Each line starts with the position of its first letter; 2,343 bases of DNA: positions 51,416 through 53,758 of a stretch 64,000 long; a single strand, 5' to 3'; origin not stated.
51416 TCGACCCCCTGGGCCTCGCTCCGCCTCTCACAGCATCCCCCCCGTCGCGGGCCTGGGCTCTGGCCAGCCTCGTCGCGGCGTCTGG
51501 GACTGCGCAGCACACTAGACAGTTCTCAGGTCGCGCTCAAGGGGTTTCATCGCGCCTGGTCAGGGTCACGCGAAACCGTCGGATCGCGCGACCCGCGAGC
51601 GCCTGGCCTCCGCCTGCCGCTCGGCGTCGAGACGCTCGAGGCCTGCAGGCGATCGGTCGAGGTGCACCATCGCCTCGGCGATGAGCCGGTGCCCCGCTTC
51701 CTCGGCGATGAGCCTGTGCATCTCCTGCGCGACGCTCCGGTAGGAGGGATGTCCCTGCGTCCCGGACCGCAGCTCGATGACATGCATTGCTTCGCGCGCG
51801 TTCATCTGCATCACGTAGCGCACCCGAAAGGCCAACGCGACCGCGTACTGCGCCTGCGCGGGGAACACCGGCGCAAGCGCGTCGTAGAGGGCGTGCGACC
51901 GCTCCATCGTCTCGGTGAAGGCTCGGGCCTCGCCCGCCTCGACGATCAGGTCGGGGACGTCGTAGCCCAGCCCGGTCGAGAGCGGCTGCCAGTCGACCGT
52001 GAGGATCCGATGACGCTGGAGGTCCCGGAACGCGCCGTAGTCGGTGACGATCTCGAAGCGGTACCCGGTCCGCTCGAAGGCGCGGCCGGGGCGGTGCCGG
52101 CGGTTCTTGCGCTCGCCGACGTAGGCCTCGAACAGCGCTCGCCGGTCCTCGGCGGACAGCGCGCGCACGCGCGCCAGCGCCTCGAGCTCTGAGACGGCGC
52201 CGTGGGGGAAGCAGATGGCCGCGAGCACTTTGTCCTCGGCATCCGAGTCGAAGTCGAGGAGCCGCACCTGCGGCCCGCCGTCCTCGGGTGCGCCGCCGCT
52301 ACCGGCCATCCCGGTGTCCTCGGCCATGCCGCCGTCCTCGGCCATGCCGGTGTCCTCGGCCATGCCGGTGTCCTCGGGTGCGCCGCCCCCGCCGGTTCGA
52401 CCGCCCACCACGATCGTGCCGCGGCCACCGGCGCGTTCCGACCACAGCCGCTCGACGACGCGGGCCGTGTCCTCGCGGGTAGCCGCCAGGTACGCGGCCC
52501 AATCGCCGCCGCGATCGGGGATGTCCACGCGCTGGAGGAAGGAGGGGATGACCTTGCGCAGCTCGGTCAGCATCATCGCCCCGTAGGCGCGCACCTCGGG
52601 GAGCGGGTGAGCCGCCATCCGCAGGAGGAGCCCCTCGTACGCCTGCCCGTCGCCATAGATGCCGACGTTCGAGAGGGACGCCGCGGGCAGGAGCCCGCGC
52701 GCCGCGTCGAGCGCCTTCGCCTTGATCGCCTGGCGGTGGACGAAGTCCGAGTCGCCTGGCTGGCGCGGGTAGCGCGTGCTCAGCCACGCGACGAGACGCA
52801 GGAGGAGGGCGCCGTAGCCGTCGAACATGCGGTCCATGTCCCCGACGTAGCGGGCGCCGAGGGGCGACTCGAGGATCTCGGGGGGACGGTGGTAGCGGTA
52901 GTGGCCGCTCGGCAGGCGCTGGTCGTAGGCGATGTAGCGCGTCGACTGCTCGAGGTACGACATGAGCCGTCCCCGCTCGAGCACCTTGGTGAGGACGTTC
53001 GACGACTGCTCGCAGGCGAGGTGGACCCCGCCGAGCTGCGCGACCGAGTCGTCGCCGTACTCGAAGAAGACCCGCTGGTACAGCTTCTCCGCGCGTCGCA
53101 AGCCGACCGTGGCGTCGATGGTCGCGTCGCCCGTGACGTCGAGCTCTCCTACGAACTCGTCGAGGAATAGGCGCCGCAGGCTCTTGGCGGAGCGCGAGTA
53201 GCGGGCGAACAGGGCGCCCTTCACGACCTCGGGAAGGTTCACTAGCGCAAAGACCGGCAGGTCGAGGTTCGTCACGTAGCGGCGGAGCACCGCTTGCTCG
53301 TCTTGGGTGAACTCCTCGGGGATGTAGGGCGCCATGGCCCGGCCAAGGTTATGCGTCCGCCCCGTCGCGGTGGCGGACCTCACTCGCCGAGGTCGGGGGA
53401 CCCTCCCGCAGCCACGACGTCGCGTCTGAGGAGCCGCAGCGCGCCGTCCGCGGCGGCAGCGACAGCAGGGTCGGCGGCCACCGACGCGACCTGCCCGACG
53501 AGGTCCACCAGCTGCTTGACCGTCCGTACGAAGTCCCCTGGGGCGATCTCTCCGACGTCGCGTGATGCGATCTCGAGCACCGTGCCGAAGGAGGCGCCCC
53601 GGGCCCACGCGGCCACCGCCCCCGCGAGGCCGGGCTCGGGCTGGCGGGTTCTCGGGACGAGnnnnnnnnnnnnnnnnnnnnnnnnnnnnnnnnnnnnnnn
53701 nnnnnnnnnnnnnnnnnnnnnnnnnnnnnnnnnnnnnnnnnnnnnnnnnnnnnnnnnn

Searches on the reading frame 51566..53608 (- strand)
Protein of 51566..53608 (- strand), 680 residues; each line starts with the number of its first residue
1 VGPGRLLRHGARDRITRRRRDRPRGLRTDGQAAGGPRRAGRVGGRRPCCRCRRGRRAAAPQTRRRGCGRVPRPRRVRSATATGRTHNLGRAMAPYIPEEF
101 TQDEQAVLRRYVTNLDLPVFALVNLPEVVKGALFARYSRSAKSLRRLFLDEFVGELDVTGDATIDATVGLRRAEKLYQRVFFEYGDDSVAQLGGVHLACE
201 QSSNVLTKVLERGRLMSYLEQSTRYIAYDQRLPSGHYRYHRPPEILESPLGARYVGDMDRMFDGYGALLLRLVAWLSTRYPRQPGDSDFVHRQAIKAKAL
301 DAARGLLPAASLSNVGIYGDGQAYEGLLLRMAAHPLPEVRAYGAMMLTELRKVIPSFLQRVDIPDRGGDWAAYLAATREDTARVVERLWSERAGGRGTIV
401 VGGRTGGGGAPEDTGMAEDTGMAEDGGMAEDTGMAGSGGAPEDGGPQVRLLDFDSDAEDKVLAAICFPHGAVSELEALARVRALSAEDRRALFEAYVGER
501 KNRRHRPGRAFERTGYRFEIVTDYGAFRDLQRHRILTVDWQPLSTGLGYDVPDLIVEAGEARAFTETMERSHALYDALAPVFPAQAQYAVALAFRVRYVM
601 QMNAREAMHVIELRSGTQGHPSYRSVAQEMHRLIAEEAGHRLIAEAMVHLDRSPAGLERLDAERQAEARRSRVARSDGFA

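Call 63: search_protein_families(library=pfam, proteins=[window:51566-53608:-], max_evalue=0.0001)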
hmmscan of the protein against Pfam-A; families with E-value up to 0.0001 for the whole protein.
window:51566-53608:- (680 aa): 1 family
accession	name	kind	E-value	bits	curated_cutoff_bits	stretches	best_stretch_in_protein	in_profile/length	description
PF02511.20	Thy1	-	5.1e-36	124.7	24.8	2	450-637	2-188/191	Thymidylate synthase complementing protein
